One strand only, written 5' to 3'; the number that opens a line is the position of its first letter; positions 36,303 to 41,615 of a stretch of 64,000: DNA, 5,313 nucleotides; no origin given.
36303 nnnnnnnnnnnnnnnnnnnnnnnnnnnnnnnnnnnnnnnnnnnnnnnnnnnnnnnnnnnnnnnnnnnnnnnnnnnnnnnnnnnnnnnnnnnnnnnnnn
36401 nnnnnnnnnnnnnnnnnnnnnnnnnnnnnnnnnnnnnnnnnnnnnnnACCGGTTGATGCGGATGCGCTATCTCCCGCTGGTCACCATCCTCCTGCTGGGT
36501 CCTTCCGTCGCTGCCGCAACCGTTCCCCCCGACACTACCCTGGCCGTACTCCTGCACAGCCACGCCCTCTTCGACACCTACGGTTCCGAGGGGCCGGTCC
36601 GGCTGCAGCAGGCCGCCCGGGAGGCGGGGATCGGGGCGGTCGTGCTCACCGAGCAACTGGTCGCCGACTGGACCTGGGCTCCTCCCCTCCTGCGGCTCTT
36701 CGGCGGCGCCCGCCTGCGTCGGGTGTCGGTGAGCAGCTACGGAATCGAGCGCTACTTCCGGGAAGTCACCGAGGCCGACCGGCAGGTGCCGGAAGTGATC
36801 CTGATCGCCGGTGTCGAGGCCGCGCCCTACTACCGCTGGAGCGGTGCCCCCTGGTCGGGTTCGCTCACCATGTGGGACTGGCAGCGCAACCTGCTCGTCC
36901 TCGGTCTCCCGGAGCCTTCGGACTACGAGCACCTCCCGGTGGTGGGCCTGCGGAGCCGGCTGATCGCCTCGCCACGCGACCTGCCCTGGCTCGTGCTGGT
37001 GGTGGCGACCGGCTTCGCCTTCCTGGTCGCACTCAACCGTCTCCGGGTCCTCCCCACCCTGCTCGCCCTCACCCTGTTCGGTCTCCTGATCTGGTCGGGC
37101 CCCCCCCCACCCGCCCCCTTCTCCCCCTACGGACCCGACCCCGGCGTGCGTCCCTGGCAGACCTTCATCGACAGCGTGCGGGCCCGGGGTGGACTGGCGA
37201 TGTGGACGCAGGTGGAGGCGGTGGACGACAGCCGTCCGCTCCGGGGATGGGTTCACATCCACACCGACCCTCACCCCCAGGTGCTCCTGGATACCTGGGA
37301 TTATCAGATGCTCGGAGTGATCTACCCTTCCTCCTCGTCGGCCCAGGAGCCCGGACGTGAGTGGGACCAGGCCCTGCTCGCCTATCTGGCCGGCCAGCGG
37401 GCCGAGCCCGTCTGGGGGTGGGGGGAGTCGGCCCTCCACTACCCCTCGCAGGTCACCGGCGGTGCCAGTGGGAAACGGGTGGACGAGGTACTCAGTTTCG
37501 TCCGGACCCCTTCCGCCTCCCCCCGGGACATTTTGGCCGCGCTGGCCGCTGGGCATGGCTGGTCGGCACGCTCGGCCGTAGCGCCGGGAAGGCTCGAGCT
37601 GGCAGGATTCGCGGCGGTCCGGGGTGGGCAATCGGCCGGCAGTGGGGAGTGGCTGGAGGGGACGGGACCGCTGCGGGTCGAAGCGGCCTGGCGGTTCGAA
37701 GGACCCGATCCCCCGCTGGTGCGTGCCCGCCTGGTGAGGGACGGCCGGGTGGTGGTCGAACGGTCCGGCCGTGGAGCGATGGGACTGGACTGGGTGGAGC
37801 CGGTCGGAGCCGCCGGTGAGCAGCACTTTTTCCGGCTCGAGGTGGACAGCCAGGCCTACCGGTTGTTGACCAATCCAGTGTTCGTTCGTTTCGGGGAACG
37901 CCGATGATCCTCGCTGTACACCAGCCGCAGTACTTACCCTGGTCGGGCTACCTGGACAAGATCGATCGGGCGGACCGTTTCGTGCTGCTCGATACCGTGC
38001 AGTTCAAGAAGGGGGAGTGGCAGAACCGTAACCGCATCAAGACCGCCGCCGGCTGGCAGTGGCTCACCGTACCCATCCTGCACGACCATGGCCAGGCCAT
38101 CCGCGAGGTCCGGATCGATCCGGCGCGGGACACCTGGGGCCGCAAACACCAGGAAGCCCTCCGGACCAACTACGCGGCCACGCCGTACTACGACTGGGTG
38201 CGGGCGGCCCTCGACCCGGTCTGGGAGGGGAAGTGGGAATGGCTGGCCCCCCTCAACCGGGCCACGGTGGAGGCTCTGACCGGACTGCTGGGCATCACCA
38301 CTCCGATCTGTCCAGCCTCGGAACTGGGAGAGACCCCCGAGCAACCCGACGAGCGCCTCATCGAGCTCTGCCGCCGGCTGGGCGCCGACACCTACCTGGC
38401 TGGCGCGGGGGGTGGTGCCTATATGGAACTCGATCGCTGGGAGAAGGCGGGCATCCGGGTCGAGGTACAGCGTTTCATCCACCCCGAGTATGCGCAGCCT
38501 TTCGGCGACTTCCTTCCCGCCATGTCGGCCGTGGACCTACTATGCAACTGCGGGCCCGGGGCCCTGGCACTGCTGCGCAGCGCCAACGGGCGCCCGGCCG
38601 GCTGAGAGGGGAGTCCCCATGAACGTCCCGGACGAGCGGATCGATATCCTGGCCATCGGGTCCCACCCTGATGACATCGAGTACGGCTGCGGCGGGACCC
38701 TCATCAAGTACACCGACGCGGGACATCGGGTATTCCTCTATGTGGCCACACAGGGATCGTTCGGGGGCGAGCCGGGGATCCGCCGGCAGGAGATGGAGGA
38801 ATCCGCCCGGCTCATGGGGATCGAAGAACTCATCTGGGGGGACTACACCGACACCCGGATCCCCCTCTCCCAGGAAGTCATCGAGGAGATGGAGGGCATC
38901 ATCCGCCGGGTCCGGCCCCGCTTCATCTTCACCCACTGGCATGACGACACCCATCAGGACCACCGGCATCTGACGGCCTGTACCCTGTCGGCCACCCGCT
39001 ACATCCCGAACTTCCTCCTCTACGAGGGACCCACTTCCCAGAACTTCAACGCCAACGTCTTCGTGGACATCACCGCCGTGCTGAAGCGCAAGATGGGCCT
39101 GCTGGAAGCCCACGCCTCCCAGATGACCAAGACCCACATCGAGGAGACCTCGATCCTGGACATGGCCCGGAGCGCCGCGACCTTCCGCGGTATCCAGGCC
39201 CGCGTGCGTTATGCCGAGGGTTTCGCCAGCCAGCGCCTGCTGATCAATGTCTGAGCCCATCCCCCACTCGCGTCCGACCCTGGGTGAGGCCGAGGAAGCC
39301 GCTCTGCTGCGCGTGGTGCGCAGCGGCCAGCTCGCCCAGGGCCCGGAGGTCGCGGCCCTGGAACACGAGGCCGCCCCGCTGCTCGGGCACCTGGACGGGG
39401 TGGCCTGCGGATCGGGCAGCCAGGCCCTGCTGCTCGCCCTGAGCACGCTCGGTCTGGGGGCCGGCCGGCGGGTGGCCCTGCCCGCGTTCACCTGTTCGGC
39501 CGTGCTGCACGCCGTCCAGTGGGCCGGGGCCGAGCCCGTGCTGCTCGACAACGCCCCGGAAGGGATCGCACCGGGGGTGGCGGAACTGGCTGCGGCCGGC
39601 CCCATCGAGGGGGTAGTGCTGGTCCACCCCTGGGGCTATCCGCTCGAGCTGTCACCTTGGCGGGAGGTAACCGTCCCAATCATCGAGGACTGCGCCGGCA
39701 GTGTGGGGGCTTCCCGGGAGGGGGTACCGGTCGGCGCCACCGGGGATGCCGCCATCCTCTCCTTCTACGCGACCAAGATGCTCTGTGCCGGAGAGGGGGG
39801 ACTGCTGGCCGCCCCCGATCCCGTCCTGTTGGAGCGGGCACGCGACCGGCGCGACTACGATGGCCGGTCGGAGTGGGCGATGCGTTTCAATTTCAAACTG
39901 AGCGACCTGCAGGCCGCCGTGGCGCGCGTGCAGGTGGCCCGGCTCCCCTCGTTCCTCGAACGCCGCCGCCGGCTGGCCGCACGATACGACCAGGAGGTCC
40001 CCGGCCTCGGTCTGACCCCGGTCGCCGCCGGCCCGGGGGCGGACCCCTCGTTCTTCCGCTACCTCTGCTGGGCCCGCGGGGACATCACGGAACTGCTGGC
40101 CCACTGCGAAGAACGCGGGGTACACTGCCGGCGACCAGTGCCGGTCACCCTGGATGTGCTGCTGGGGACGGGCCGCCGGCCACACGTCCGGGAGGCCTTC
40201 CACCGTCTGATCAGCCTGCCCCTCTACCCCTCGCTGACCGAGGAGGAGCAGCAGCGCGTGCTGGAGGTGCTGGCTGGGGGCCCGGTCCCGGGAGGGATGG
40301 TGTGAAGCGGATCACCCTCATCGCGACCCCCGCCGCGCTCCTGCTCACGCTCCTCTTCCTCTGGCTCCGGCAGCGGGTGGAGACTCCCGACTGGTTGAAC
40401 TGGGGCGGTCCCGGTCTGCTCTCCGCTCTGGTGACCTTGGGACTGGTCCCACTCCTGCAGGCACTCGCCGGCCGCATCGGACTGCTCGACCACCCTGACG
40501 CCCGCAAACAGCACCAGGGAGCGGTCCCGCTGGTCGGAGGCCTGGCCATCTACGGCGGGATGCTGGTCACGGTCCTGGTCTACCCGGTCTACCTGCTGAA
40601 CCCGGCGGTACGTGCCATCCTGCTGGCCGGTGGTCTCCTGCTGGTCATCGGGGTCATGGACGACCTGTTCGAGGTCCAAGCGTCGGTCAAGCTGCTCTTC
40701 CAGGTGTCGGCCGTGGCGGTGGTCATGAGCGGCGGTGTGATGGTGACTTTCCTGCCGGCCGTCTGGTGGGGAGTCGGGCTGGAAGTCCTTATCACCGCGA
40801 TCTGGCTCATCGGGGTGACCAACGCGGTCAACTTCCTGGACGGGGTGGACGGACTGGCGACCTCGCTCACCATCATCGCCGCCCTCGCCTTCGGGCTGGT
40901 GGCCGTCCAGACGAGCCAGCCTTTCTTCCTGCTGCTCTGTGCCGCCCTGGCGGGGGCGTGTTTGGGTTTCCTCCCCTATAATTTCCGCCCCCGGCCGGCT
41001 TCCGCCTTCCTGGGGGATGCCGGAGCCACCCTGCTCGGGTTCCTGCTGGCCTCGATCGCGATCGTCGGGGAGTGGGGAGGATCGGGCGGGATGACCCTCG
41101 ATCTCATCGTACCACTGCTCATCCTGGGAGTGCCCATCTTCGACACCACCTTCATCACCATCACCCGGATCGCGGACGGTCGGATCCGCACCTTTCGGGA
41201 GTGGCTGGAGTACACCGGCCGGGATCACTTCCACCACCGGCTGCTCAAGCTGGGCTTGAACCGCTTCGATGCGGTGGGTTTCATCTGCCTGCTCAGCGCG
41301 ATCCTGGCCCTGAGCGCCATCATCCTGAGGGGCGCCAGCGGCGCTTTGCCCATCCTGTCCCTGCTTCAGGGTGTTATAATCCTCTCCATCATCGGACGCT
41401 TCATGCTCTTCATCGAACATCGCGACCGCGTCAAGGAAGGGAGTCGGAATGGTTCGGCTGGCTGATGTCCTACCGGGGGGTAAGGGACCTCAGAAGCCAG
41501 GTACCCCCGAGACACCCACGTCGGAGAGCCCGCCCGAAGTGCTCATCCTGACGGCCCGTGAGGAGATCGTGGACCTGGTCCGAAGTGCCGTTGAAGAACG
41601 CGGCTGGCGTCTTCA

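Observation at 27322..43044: Wzy-type polysaccharide locus carrying an ExeA-like ATPase, SPOR-tailed Wzc, exported PHP-like protein and HD-GYP protein: candidate undescribed export/assembly system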

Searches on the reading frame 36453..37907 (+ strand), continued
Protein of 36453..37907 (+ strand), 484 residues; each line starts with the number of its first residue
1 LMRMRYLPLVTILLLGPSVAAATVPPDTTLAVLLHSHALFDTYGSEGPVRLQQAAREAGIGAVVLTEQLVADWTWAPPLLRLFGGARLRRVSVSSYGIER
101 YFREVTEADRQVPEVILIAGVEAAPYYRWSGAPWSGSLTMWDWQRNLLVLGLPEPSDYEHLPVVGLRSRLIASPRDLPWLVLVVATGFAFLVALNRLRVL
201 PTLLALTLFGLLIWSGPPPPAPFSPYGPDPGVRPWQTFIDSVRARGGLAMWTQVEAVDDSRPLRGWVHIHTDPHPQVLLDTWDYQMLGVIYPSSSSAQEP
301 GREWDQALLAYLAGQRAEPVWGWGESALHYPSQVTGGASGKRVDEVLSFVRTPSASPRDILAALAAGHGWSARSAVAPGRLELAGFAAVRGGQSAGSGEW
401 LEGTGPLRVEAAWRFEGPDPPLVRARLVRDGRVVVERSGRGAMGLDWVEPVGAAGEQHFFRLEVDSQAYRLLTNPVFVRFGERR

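Call 52: search_protein_representatives(alignment_id=A1)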
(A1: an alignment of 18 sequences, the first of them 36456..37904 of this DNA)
Query: 18 sequences, 490 profile positions. Proteins with E-value up to 0.001 (for the whole library): 1553; up to 1e-10: 821; up to 1e-30: 533. The best 150 are listed.
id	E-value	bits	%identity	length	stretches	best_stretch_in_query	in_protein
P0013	4.1e-190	648.9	-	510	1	7-488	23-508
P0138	3.8e-185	632.5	-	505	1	12-486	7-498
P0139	1.1e-171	588.1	-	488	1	14-482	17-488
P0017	1.3e-144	498.8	-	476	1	1-483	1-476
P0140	2.2e-138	478.2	-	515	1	8-485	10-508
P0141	1.7e-133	462.1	-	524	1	14-485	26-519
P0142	1.9e-130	452.1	-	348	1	146-487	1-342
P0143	3.9e-126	437.9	-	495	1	41-484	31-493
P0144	1.5e-125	435.9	-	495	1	14-484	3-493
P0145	2.2e-125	435.4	-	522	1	16-486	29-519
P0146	3.4e-125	434.8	-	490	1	30-483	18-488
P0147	1.1e-124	433.0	-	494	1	13-483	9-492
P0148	6.8e-124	430.5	-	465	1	37-483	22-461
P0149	6.5e-123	427.2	-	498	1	23-483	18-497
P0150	1.1e-122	426.5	-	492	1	16-483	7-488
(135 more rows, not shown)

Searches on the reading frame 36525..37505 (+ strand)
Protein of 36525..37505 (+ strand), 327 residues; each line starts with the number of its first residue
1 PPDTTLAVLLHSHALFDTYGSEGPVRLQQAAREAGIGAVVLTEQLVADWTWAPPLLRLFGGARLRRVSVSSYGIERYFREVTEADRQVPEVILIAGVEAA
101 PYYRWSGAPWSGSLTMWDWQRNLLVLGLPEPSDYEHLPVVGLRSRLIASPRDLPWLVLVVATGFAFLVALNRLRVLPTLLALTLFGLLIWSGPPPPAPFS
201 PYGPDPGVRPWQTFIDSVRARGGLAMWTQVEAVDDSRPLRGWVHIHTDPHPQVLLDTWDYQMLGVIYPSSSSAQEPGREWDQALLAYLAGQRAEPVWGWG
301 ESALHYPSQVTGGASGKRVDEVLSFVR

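Call 51: predict_structure(alignment_id=A3)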
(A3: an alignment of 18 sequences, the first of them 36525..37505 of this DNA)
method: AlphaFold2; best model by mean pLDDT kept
length: 327 residues; sequences in the alignment: 18
mean_pLDDT: 86.3   pTM: 0.87
mean pLDDT of the five models: 86.3, 85.5, 85.2, 84.8, 79.4
residues with pLDDT >= 90: 161; 70-90: 130; 50-70: 35; < 50: 1
segments of 3 or more residues with pLDDT < 50: none
pLDDT, mean of each block of 10 residues (from residue 1): 78 76 88 92 91 88 88 93 94 94 90 87 93 94 85 93 97 96 94 84 91 96 91 64 83 91 71 76 91 85 65 63 83
secondary structure, 60 per line:
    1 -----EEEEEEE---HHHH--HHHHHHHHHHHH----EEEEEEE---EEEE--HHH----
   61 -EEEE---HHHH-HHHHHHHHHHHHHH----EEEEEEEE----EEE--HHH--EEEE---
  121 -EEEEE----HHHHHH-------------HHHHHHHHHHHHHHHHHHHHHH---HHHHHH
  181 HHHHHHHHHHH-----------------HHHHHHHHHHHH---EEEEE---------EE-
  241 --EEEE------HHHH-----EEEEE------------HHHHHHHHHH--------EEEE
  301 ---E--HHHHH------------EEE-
elements in order: E6-12 H16-19 H22-33 E38-44 E48-51 E62-65 H69-72 H74-87 E92-99 E104-106 E114-117 E122-126 H131-136 H150-171 H175-191 H209-220 E224-228 E243-246 H253-256 E262-266 H279-288 E297-300 H307-311 E324-326

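Call 56: fold_search(model_id=the predicted structure, library=pdb)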
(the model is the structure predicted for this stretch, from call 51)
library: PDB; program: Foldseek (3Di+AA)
matches with E <= 10: 705; with E <= 0.001: 0
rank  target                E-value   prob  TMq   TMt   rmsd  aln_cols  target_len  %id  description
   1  4gx9_C                4.5e-02  0.80  0.17  0.18   5.4       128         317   12  Crystal structure of a DNA polymerase III alpha-epsilon chimera (released 2013-04-03)
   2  4gx9_B                6.9e-02  0.85  0.18  0.19   5.8       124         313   13  Crystal structure of a DNA polymerase III alpha-epsilon chimera (released 2013-04-03)
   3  3dcp_A                8.3e-02  0.93  0.20  0.23   6.8        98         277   13  Crystal structure of the putative histidinol phosphatase hisK from Listeria monocytogenes. Northeast Structural Genomi (released 2008-07-29)
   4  2yxo_B                9.3e-02  0.90  0.20  0.24   8.5       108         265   16  Histidinol Phosphate Phosphatase complexed with Sulfate (released 2007-11-27)
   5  3dcp_B                9.9e-02  0.92  0.21  0.24   5.4        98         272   13  Crystal structure of the putative histidinol phosphatase hisK from Listeria monocytogenes. Northeast Structural Genomi (released 2008-07-29)
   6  2yxo_A                1.1e-01  0.87  0.20  0.25   8.5       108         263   16  Histidinol Phosphate Phosphatase complexed with Sulfate (released 2007-11-27)
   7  3dcp_C                1.3e-01  0.89  0.21  0.24   5.4        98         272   13  Crystal structure of the putative histidinol phosphatase hisK from Listeria monocytogenes. Northeast Structural Genomi (released 2008-07-29)
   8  7k30_A                2.5e-01  0.72  0.20  0.17   7.3       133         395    9  Crystal structure of Endonuclease Q complex with 27-mer duplex substrate with dU at the active site (released 2021-03-17)
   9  4xsl_B                3.0e-01  0.07  0.20  0.21  15.9       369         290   11  Crystal strcutre of D-tagatose 3-epimerase C66S from Pseudomonas cichorii in complex with glycerol (released 2016-01-27)
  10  5jqn                  3.1e-01  0.11  0.23  0.28  12.0       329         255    9  NitN Amidase from Neterenkonia sp. AN1 after thrombin His-tag removal. (released 2016-05-18)
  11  9ofa_J                3.3e-01  0.21  0.16  0.15   9.1       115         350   11  The structure of a Fungal Cyanide Hydratase from Gloeocercospora sorghi (released 2026-02-25)
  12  9ofa_M                3.3e-01  0.18  0.16  0.15  12.4       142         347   13  The structure of a Fungal Cyanide Hydratase from Gloeocercospora sorghi (released 2026-02-25)
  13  9ofa_B                3.3e-01  0.16  0.16  0.15  12.3       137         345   12  The structure of a Fungal Cyanide Hydratase from Gloeocercospora sorghi (released 2026-02-25)
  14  9ofa_G                3.5e-01  0.12  0.16  0.15  10.5       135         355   13  The structure of a Fungal Cyanide Hydratase from Gloeocercospora sorghi (released 2026-02-25)
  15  4azg_B                3.8e-01  0.35  0.16  0.13   8.8       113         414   17  Differential inhibition of the tandem GH20 catalytic modules in the pneumococcal exo-beta-D-N-acetylglucosaminidase, S (released 2013-07-10)
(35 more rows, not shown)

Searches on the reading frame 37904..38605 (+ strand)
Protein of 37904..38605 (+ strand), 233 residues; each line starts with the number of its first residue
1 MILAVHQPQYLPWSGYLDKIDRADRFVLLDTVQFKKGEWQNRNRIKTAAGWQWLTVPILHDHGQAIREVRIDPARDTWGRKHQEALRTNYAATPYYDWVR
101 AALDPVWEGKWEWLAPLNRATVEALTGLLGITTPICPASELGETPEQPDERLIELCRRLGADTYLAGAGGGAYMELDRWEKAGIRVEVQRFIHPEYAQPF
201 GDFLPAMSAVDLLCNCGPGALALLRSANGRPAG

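Call 3: search_protein_families(library=pfam, proteins=[window:37904-38605:+], max_evalue=0.01)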
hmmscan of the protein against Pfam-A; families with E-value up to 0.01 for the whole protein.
window:37904-38605:+ (233 aa): 1 family
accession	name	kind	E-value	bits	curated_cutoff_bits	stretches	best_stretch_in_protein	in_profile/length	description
PF08889.16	WbqC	-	2.8e-69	233.7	21.3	1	7-220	1-215/218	WbqC-like protein family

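Call 5: search_protein_families(library=ncbifam, proteins=[window:37904-38605:+], max_evalue=0.001)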
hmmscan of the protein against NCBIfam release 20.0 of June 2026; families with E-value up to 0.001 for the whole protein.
window:37904-38605:+ (233 aa): 0 families

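Call 68: search_solved_structures(query=window:37904-38602:+, max_evalue=1)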
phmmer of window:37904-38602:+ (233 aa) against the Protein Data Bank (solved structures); distinct sequences matched with E-value up to 1: 8.
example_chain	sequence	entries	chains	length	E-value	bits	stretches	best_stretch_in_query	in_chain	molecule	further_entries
6sxn_D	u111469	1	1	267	0.0024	20.8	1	141-197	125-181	Geranylgeranyl pyrophosphate synthase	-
6sxl_A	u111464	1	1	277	0.0025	20.7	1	141-197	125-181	Geranylgeranyl pyrophosphate synthase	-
6sxn_A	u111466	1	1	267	0.033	17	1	141-197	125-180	Geranylgeranyl pyrophosphate synthase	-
6sxn_B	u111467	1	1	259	0.065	16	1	141-197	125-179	Geranylgeranyl pyrophosphate synthase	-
1yvk_A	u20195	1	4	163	0.27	14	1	153-188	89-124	hypothetical protein BSU33890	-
6sxn_E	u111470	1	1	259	0.4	13.5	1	141-197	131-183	Geranylgeranyl pyrophosphate synthase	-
7jno_A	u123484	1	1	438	0.69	12.7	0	80-135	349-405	Serine protease NS3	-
7mxz_AAA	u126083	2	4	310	0.99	12.2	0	143-195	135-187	Geranylgeranyl pyrophosphate synthase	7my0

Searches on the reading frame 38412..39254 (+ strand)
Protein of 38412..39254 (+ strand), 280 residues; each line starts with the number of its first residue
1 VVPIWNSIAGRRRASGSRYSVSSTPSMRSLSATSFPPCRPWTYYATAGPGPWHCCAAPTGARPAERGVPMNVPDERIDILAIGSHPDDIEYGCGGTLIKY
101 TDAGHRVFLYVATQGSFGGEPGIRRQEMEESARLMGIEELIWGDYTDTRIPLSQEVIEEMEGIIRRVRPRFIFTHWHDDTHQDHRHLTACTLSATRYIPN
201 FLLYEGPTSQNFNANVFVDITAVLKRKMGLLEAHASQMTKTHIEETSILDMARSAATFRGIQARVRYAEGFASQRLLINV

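Call 3: search_protein_families(library=pfam, proteins=[window:38412-39254:+], max_evalue=0.01)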
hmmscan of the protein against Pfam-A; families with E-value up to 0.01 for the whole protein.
window:38412-39254:+ (280 aa): 1 family
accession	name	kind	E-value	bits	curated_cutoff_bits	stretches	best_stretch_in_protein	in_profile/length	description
PF02585.22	PIG-L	-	2.2e-26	93.3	28.2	1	80-194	1-128/129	GlcNAc-PI de-N-acetylase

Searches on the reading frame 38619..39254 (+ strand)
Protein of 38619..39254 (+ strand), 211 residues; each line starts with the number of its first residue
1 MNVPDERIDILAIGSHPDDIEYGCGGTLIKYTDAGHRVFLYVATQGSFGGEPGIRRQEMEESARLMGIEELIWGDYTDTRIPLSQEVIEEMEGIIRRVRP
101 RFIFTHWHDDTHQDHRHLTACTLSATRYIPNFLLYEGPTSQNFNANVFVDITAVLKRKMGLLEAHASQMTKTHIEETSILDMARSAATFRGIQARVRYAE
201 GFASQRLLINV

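Call 63: search_protein_families(library=pfam, proteins=[window:38619-39254:+], max_evalue=0.001)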
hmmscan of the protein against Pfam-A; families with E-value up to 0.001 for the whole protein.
window:38619-39254:+ (211 aa): 1 family
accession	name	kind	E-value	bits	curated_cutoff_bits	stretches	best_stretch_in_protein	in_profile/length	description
PF02585.22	PIG-L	-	1.1e-26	94.3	28.2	1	11-125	1-128/129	GlcNAc-PI de-N-acetylase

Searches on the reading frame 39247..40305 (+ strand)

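Call 4: search_protein_families(library=pfam, proteins=[window:39247-40305:+], max_evalue=0.01)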
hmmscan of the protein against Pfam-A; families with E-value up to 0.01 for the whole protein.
window:39247-40305:+ (352 aa): 2 families
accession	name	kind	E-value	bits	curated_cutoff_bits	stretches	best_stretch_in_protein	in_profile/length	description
PF01041.23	DegT_DnrJ_EryC1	-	6.2e-60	203.8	19.8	1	12-342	3-359/360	DegT/DnrJ/EryC1/StrS aminotransferase family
PF00155.27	Aminotran_1_2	-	0.0026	17.4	19.7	1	35-99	44-117/361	Aminotransferase class I and II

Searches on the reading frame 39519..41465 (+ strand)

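Call 4: search_protein_families(library=pfam, proteins=[window:39519-41465:+], max_evalue=0.01)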
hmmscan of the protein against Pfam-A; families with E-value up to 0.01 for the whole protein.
window:39519-41465:+ (648 aa): 1 family
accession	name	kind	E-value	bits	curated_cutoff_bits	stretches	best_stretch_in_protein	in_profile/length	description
PF00953.26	Glycos_transf_4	-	7.6e-34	117.5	27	1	366-517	3-159/160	Glycosyl transferase family 4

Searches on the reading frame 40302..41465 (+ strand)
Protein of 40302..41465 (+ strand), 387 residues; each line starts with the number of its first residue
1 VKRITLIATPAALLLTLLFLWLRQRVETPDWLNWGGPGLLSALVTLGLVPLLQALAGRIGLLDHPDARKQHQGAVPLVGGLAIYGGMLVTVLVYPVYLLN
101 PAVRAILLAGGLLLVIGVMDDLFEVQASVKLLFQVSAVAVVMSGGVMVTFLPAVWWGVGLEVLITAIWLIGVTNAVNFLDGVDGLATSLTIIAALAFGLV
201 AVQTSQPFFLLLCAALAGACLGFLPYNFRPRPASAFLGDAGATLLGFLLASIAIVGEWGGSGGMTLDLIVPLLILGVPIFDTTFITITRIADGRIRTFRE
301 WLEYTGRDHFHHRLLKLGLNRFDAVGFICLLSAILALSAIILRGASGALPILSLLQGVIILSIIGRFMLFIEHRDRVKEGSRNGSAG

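Call 63: search_protein_families(library=pfam, proteins=[window:40302-41465:+], max_evalue=0.001)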
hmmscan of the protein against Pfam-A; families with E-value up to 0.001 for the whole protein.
window:40302-41465:+ (387 aa): 1 family
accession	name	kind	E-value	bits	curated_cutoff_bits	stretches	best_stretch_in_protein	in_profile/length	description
PF00953.26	Glycos_transf_4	-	2.8e-34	118.9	27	1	105-256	3-159/160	Glycosyl transferase family 4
